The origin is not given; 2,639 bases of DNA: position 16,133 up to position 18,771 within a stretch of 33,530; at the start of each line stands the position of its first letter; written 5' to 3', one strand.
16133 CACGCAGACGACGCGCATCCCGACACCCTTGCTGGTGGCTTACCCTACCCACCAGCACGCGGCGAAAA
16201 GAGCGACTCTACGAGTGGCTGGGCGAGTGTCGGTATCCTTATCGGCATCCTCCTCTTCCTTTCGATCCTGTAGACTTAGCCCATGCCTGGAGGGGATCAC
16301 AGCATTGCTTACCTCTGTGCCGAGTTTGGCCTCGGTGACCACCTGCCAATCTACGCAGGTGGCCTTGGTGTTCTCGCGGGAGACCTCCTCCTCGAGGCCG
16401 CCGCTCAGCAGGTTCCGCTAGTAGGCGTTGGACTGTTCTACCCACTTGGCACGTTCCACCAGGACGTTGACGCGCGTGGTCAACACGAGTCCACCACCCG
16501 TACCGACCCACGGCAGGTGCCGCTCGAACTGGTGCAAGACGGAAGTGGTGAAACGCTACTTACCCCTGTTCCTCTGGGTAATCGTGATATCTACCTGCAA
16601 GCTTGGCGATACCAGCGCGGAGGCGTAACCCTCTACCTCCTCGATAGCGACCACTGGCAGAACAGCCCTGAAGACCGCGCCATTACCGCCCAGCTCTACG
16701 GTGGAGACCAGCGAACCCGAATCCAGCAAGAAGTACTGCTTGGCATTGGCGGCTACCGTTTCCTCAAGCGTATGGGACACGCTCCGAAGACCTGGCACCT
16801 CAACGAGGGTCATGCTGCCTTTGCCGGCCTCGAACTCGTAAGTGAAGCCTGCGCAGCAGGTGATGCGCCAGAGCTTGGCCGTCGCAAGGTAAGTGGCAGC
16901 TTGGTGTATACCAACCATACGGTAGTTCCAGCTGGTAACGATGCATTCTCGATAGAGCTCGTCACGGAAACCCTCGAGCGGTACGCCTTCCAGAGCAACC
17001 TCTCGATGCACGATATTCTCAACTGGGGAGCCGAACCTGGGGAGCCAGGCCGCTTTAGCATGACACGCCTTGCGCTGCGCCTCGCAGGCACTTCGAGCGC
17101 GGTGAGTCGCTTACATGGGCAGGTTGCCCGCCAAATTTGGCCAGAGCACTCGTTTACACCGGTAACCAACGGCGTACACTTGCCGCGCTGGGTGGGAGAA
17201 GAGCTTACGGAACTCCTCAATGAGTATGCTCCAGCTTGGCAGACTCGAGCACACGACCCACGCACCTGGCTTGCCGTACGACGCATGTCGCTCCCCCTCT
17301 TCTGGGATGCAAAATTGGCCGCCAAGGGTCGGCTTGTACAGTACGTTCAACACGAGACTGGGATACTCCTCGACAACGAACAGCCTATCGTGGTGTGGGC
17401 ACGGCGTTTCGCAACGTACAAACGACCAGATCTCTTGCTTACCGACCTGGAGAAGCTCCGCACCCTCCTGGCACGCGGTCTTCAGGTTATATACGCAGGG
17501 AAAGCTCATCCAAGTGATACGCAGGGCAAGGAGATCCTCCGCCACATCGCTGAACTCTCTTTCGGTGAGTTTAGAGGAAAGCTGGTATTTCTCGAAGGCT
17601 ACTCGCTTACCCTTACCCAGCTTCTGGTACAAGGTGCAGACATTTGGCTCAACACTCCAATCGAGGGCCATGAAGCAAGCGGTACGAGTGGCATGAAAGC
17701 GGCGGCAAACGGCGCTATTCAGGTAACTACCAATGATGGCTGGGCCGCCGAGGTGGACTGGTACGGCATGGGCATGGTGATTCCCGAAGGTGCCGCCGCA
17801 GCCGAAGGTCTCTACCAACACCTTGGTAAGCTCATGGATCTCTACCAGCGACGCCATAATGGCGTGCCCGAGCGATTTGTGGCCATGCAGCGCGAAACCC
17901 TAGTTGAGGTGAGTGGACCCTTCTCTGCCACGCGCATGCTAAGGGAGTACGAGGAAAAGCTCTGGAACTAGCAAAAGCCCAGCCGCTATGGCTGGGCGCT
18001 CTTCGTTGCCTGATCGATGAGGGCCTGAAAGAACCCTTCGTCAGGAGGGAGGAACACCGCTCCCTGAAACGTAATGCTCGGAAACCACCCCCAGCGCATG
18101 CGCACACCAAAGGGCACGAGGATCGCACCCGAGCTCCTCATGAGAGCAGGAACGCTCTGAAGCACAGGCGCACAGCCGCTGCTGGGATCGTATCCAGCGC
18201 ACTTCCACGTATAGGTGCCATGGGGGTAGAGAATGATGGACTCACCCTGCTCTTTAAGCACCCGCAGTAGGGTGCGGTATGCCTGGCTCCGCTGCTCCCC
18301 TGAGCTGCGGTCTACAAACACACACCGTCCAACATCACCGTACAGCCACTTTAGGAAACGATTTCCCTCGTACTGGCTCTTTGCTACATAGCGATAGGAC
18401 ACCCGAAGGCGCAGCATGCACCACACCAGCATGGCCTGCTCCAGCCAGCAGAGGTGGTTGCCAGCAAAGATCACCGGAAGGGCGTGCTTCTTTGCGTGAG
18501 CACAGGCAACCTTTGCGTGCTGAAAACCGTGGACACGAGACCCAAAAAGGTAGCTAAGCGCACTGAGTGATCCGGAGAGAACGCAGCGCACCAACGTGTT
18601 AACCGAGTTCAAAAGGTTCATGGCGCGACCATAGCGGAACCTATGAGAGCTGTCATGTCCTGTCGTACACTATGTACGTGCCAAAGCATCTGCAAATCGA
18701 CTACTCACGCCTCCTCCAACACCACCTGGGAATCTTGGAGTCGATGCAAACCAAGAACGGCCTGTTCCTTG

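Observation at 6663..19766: Eukaryote-type glycogen toolkit concentrated in one bacterial locus, without glgC or glgB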

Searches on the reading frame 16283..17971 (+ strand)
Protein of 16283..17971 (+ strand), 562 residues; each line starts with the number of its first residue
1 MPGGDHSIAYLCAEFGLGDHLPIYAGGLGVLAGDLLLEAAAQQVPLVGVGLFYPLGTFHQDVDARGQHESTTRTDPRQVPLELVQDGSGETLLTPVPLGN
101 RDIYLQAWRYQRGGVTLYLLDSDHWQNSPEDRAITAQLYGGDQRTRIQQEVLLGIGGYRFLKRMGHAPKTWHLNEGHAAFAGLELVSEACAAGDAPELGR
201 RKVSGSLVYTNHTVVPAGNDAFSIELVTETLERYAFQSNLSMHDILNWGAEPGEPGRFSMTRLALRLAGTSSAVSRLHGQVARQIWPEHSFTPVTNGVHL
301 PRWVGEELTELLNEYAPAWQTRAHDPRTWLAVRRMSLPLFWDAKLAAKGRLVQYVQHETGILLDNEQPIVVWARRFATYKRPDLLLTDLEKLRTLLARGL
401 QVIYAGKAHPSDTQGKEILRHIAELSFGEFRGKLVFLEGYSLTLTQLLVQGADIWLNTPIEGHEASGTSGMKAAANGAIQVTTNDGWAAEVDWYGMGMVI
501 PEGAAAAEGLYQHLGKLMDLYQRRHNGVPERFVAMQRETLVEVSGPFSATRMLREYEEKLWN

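Call 3: search_protein_families(library=pfam, proteins=[window:16283-17971:+], max_evalue=0.01)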
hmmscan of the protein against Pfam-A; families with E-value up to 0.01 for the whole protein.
window:16283-17971:+ (562 aa): 2 families
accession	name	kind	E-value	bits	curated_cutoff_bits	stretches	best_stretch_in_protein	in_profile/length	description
PF00343.26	Phosphorylase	-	1.9e-29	102.9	27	2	283-491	357-584/713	Carbohydrate phosphorylase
PF00534.26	Glycos_transf_1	-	0.004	17.1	26.4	1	363-503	11-143/172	Glycosyl transferases group 1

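Call 5: search_protein_families(library=ncbifam, proteins=[window:16283-17971:+], max_evalue=0.001)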
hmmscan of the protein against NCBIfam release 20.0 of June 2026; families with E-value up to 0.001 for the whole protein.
window:16283-17971:+ (562 aa): 8 families
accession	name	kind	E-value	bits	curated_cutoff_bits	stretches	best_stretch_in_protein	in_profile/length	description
TIGR02094.1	more_P_ylases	subfamily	6.2e-154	514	191.7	1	8-561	1-598/600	alpha-glucan family phosphorylase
NF041129.1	maldex_phorlase_Thcocales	equivalog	2.1e-121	406.6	1500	1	2-561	93-684/816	maltodextrin phosphorylase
TIGR02093.1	P_ylase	subfamily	3e-27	95.1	552.9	2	275-491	432-675/804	glycogen/starch/alpha-glucan family phosphorylase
NF011561.0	PRK14985.1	equivalog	2.3e-19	69.1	1273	1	283-491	441-668/800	maltodextrin phosphorylase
NF011562.0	PRK14986.1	equivalog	4.3e-17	61.5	1546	1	276-491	448-681/815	glycogen phosphorylase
TIGR02095.1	glgA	subfamily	2.2e-07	29.9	328.45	1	343-484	270-399/477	glycogen/starch synthase, ADP-glucose type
NF010698.0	PRK14098.1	equivalog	9.2e-05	21.2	754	0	351-490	291-418/489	starch synthase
NF001903.0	PRK00654.2-2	equivalog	0.00017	20.4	616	0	342-481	272-398/482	glycogen synthase GlgA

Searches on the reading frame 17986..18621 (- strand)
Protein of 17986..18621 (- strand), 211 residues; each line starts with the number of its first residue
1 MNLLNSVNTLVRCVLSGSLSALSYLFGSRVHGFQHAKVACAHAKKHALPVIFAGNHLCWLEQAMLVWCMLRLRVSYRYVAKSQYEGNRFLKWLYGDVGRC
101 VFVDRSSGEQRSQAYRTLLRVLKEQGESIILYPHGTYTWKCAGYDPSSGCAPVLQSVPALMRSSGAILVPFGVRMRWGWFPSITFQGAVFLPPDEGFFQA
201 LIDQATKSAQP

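Call 4: search_protein_families(library=pfam, proteins=[window:17986-18621:-], max_evalue=0.01)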
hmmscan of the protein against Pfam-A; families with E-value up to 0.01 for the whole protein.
window:17986-18621:- (211 aa): 1 family
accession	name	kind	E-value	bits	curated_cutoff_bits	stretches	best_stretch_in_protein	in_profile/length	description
PF01553.26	Acyltransferase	-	1.4e-09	38.3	23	1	46-171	12-129/132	Acyltransferase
